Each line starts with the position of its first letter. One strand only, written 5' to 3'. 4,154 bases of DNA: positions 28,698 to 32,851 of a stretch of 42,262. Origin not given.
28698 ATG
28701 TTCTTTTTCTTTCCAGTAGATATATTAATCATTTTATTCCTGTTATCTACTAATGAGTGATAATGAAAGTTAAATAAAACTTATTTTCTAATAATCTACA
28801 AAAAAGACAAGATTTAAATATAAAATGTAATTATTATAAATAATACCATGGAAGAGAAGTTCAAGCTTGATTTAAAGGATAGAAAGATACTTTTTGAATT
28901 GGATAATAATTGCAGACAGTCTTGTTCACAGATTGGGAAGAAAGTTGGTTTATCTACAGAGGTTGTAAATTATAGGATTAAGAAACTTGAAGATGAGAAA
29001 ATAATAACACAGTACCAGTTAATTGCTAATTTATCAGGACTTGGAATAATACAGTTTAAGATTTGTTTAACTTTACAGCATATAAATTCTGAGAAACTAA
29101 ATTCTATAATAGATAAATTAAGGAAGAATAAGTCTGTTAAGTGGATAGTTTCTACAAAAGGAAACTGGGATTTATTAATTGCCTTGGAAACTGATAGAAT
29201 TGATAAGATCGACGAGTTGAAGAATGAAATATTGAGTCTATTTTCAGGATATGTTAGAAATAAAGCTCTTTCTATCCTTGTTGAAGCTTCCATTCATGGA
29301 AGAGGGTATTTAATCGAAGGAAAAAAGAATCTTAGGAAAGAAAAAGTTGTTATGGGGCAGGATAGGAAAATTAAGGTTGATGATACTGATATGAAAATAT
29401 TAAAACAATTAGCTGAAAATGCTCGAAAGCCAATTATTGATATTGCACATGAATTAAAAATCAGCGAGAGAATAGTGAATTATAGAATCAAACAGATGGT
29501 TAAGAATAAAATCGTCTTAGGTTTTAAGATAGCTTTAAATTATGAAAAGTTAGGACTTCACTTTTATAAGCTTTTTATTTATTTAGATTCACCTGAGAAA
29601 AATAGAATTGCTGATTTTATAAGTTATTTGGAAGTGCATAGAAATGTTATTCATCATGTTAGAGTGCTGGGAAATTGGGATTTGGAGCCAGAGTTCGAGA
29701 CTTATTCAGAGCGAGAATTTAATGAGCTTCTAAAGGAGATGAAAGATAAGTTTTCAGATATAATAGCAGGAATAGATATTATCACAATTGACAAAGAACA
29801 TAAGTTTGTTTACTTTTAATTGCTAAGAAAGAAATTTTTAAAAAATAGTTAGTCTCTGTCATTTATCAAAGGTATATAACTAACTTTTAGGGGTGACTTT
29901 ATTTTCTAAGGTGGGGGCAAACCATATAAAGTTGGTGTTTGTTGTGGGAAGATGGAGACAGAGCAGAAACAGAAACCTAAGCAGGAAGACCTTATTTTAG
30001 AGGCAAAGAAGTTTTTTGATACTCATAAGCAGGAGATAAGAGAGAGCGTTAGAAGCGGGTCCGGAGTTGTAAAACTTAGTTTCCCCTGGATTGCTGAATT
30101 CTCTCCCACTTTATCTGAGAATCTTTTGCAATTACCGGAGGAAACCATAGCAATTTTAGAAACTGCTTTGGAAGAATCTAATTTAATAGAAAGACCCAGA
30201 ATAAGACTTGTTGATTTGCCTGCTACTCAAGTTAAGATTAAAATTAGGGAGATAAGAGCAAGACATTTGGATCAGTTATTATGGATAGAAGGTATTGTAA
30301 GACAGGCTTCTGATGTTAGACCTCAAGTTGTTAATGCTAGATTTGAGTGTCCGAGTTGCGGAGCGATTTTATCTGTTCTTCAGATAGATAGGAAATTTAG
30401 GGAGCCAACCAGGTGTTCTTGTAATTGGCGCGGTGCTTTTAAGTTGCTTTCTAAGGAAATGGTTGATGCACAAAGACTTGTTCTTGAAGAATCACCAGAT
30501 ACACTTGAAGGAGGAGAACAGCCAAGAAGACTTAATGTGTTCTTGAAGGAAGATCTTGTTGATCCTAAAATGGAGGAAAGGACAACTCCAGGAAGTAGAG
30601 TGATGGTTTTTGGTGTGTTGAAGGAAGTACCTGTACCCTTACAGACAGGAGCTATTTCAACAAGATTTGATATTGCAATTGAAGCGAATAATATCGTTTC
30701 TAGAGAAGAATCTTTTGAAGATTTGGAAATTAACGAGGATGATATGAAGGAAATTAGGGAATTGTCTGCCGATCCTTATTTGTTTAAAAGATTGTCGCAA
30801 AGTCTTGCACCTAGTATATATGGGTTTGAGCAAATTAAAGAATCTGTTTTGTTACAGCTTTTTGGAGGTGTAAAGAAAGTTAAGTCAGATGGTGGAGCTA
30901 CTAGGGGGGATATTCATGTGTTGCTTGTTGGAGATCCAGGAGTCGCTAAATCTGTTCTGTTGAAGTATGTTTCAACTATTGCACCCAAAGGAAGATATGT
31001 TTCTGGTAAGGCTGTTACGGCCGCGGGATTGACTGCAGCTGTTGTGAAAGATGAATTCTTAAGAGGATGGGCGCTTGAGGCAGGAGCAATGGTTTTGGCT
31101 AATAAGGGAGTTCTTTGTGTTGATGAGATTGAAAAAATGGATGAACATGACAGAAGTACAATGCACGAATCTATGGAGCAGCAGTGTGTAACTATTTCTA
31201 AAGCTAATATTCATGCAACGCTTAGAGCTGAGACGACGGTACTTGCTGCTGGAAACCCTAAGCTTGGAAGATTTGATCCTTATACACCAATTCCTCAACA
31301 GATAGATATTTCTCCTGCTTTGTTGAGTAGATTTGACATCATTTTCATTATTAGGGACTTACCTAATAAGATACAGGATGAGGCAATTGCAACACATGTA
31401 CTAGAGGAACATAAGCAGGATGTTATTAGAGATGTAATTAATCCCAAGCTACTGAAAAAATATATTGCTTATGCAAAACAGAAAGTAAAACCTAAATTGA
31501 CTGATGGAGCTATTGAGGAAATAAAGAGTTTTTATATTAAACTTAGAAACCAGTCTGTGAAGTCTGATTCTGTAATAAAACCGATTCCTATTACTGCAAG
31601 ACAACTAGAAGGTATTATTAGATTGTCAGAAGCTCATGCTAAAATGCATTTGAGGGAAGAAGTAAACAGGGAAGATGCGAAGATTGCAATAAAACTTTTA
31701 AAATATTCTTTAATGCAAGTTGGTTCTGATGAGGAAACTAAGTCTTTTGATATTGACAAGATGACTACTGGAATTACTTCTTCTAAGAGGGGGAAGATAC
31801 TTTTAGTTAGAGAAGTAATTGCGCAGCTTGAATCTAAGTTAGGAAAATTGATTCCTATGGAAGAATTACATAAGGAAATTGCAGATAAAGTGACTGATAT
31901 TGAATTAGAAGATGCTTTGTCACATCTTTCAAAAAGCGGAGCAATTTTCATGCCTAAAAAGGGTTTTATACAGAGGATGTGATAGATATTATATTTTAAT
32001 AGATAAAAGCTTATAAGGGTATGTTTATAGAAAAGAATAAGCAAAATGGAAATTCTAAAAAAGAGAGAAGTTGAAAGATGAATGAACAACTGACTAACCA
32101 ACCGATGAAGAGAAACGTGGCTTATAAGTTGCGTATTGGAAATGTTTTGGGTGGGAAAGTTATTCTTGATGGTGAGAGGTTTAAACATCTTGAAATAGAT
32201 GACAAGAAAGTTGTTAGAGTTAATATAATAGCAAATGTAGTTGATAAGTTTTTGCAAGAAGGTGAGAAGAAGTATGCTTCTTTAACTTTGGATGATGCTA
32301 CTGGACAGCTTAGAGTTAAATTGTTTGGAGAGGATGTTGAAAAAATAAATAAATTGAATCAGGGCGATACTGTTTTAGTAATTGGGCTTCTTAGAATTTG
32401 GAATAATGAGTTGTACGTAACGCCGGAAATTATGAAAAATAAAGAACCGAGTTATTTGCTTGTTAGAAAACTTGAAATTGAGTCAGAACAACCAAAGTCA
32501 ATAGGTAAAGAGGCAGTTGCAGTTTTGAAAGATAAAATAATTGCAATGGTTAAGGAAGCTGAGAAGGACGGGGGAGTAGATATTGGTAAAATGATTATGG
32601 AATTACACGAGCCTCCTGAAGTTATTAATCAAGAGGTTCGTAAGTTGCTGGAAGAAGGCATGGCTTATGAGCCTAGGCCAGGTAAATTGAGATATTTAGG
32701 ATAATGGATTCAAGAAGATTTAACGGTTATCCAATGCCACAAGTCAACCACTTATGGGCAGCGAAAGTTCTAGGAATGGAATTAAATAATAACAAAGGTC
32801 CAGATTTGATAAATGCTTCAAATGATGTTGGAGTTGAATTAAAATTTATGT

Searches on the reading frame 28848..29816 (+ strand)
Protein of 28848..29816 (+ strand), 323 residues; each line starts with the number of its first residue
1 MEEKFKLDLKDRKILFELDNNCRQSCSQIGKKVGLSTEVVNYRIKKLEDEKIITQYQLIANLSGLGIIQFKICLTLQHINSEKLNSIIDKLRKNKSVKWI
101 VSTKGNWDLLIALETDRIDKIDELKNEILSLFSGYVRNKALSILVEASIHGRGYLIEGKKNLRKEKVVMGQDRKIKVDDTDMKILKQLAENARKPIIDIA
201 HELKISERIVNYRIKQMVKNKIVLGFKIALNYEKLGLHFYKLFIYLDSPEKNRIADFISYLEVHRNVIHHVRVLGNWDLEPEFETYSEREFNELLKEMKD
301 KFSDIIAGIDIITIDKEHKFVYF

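Call 48: search_protein_families(library=pfam, proteins=[window:28848-29816:+], max_evalue=0.001)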
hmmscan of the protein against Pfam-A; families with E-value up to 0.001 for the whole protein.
window:28848-29816:+ (323 aa): 6 families
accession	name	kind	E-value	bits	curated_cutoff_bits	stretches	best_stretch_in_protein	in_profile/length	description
PF13412.12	HTH_24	-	7.1e-24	83.6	21.9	2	7-54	1-48/48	Winged helix-turn-helix DNA-binding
PF13404.12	HTH_AsnC-type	-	3.6e-22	78.3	27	2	7-48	1-42/42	AsnC-type helix-turn-helix domain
PF01047.28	MarR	-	3.7e-07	30.4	24.6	0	13-57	7-51/59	MarR family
PF01037.27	AsnC_trans_reg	-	1.7e-05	25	25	0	81-132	7-59/73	Lrp/AsnC ligand binding domain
PF22451.2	NirdL-like_HTH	-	0.00015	21.7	27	0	28-53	21-46/47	Siroheme decarboxylase NirDL-like HTH domain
PF12840.13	HTH_20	-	0.00026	21.3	27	0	24-54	19-49/51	Helix-turn-helix domain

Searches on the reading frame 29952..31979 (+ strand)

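Call 48: search_protein_families(library=pfam, proteins=[window:29952-31979:+], max_evalue=0.001)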
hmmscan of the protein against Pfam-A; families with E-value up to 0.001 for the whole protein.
window:29952-31979:+ (676 aa): 7 families
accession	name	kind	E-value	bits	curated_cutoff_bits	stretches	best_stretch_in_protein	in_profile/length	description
PF00493.29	MCM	-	3.6e-90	301.4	23.3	1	264-487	1-224/224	MCM P-loop domain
PF17855.7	MCM_lid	-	2.3e-29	102.2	27.4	1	500-586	2-86/87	MCM AAA-lid domain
PF17207.9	MCM_OB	-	8.1e-25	87.4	24.8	1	97-226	1-125/126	MCM OB domain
PF01078.27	Mg_chelatase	-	5.5e-11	42.7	20.3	1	375-436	97-158/207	Magnesium chelatase, subunit ChlI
PF07726.17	AAA_3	-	1.4e-06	28.6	27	1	322-436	1-112/131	ATPase family associated with various cellular activities (AAA)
PF07728.20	AAA_5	-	3.6e-05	24.2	22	1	322-461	1-139/139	AAA domain (dynein-related subfamily)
PF13191.12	AAA_16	-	0.0003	21.8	32.6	1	322-407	26-119/167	AAA ATPase domain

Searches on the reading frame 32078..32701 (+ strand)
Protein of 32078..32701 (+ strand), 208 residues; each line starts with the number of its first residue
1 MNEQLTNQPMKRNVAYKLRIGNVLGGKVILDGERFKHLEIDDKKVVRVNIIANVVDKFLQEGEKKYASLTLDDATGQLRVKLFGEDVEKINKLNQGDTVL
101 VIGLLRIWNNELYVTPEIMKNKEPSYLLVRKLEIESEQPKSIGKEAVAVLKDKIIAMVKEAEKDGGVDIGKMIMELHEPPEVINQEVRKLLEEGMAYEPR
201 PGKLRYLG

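Call 48: search_protein_families(library=pfam, proteins=[window:32078-32701:+], max_evalue=0.001)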
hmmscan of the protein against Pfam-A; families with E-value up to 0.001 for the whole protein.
window:32078-32701:+ (208 aa): 2 families
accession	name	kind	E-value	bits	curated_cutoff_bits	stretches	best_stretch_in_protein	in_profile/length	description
PF01336.31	tRNA_anti-codon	-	3e-08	33.9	27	1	58-115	11-68/75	OB-fold nucleic acid binding domain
PF25507.1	OB_POT1A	-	0.00074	19.7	27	0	43-97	32-87/127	POT1A-like, OB fold domain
